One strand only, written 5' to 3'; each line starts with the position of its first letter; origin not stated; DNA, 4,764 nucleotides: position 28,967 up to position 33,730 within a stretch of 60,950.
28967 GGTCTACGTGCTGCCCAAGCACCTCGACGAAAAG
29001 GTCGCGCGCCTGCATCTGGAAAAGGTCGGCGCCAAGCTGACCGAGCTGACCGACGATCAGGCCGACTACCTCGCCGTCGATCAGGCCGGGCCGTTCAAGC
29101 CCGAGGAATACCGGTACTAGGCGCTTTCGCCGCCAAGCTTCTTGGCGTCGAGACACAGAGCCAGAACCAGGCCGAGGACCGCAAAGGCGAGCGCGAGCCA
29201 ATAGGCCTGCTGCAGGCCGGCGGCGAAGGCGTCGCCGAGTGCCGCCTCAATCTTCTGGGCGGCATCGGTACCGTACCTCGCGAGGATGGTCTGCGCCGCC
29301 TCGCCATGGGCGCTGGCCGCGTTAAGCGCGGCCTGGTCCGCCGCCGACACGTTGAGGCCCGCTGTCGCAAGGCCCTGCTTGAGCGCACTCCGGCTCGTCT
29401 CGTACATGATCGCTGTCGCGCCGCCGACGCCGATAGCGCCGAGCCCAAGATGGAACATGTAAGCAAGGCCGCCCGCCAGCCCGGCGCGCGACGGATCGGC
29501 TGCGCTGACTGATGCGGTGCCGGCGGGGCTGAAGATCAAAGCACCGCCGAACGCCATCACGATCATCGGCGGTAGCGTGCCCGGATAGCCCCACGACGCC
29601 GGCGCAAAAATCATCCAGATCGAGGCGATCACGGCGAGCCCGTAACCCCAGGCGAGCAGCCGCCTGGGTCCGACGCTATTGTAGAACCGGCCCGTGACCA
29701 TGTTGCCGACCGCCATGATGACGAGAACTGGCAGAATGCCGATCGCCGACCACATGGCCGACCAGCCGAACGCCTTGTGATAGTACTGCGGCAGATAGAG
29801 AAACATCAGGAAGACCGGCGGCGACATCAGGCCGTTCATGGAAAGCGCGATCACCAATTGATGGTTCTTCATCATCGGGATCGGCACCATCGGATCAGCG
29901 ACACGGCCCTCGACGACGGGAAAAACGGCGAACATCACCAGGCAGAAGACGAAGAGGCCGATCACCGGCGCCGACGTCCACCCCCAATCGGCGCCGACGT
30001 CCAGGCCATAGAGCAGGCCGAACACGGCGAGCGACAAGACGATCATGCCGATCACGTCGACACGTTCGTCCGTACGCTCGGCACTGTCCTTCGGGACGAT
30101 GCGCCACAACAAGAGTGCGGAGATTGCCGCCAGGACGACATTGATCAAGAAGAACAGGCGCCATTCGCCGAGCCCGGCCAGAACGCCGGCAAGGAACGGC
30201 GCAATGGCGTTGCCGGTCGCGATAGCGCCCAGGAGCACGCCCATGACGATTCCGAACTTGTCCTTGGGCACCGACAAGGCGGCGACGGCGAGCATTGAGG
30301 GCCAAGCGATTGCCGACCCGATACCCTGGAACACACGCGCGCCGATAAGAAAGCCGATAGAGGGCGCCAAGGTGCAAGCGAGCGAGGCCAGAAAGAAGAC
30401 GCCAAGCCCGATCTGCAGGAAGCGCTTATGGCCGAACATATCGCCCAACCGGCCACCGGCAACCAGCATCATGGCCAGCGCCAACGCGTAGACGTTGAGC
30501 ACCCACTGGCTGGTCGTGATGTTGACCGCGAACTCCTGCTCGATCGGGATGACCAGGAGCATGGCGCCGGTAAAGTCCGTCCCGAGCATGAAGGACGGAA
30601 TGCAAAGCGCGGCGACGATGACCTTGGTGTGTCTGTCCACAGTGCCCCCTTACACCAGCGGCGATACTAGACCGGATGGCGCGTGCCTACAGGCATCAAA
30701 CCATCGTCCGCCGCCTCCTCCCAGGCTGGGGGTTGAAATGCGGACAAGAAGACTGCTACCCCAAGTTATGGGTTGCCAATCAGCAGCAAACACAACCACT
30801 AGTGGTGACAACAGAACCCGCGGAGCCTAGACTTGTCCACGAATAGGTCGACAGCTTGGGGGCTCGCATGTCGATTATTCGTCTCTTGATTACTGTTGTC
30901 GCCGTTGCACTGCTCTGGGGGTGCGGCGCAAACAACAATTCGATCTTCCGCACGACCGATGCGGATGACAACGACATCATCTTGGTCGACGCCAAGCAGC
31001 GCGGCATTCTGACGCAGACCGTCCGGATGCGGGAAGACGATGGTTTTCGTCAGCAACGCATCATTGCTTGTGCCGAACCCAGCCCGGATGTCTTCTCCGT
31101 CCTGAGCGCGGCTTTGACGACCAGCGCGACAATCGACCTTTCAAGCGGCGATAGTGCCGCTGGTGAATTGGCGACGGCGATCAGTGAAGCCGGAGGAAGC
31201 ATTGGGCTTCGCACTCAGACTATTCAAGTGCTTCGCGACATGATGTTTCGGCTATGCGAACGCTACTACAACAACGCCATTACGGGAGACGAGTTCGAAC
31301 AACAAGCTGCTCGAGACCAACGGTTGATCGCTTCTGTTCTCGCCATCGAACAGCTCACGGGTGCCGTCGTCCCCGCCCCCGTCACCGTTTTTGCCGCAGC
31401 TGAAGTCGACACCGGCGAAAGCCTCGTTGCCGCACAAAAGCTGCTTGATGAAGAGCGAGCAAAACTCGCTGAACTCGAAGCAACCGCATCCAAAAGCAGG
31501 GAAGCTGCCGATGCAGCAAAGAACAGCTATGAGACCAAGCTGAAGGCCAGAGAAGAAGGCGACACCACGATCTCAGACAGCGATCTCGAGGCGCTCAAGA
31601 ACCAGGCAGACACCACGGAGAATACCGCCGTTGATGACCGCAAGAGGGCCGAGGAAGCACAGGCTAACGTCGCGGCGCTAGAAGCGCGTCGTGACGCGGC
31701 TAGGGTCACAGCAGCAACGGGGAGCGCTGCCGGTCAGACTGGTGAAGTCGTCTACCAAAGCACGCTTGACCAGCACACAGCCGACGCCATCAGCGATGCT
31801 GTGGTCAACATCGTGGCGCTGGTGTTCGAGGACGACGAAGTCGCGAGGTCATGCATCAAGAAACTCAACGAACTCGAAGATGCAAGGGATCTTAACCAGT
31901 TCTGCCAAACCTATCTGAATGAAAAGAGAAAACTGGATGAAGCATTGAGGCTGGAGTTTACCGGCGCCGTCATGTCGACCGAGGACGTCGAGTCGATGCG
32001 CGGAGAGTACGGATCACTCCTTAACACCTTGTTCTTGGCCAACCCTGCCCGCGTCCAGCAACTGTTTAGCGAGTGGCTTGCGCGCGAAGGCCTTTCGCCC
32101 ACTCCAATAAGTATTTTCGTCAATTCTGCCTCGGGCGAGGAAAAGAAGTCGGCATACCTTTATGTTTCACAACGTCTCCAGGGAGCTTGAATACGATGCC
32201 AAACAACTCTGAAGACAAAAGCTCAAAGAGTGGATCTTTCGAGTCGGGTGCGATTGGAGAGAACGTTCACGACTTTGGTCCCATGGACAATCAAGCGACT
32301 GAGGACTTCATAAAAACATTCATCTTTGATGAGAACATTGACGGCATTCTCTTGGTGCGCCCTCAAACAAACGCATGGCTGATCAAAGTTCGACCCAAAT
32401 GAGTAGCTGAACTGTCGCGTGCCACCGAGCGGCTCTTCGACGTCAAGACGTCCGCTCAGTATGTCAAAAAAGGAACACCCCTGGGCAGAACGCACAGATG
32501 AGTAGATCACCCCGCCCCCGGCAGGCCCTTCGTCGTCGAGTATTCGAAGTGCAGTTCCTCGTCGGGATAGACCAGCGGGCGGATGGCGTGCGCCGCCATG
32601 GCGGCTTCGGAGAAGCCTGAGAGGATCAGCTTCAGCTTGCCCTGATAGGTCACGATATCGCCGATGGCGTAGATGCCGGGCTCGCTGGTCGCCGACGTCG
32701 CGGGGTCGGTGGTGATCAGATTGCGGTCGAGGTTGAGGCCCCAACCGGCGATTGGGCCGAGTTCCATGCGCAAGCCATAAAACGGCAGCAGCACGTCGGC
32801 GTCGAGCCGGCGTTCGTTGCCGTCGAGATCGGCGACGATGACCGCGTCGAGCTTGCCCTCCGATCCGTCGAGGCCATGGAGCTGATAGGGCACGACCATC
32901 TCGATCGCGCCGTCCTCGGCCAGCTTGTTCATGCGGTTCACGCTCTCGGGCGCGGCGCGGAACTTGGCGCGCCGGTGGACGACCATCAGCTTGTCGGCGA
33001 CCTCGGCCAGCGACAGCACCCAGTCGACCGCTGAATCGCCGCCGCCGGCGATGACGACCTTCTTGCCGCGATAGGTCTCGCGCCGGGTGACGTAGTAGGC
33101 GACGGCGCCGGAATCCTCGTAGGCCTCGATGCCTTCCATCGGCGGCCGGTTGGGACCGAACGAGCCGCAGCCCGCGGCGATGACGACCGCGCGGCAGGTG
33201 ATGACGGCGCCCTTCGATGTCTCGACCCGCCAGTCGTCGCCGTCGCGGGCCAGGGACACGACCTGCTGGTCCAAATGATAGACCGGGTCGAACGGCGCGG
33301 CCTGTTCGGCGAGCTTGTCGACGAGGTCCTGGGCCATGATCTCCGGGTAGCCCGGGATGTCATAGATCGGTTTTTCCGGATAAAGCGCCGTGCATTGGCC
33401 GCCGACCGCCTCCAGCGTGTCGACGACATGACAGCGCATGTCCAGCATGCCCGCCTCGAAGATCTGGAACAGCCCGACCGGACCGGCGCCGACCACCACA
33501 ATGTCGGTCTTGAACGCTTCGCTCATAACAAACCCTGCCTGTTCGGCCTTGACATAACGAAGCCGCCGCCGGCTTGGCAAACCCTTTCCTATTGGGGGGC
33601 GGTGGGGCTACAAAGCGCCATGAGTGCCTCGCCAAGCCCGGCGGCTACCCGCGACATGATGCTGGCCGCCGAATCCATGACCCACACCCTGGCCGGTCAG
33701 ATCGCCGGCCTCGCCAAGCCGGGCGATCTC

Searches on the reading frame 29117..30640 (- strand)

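Call 89: search_protein_families(library=pfam, proteins=[window:29117-30640:-], max_evalue=0.001)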
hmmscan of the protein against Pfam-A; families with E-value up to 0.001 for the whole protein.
window:29117-30640:- (507 aa): 2 families
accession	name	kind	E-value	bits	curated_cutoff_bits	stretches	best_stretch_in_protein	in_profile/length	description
PF07690.21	MFS_1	-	2.7e-44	152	33.4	1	16-404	5-346/347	Major Facilitator Superfamily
PF06609.19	TRI12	-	4.7e-13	48.9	23.2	1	50-294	86-344/599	Fungal trichothecene efflux pump (TRI12)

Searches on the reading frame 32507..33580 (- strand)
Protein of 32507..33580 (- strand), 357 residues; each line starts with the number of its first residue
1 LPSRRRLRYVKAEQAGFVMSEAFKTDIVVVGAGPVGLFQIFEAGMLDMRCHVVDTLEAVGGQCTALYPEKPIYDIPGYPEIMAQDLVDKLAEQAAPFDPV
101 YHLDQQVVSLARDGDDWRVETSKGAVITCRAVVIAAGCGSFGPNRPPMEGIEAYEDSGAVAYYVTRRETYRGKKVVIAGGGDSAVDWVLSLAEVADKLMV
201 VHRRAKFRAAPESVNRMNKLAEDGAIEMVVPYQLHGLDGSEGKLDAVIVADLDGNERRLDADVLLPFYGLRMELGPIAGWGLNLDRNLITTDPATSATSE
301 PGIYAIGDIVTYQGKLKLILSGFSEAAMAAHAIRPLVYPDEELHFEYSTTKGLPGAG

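Call 89: search_protein_families(library=pfam, proteins=[window:32507-33580:-], max_evalue=0.001)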
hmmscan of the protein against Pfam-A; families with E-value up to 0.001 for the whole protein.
window:32507-33580:- (357 aa): 6 families
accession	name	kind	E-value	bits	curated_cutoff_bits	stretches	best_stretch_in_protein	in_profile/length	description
PF07992.20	Pyr_redox_2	-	2.4e-23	83.4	26.1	1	26-319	2-284/291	Pyridine nucleotide-disulphide oxidoreductase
PF13738.12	Pyr_redox_3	-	2.1e-19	70.3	30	1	90-307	87-305/305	Pyridine nucleotide-disulphide oxidoreductase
PF03486.20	HI0933_like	-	4.2e-08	33.4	50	0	82-141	107-167/244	HI0933-like protein Rossmann domain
PF00070.33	Pyr_redox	-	1.1e-06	29.4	22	1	174-250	1-80/82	Pyridine nucleotide-disulphide oxidoreductase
PF13454.12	NAD_binding_9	-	9.6e-05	22.8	21.8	1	84-137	100-153/155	FAD-NAD(P)-binding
PF01266.30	DAO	-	0.00028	21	27.9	1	81-140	146-206/353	FAD dependent oxidoreductase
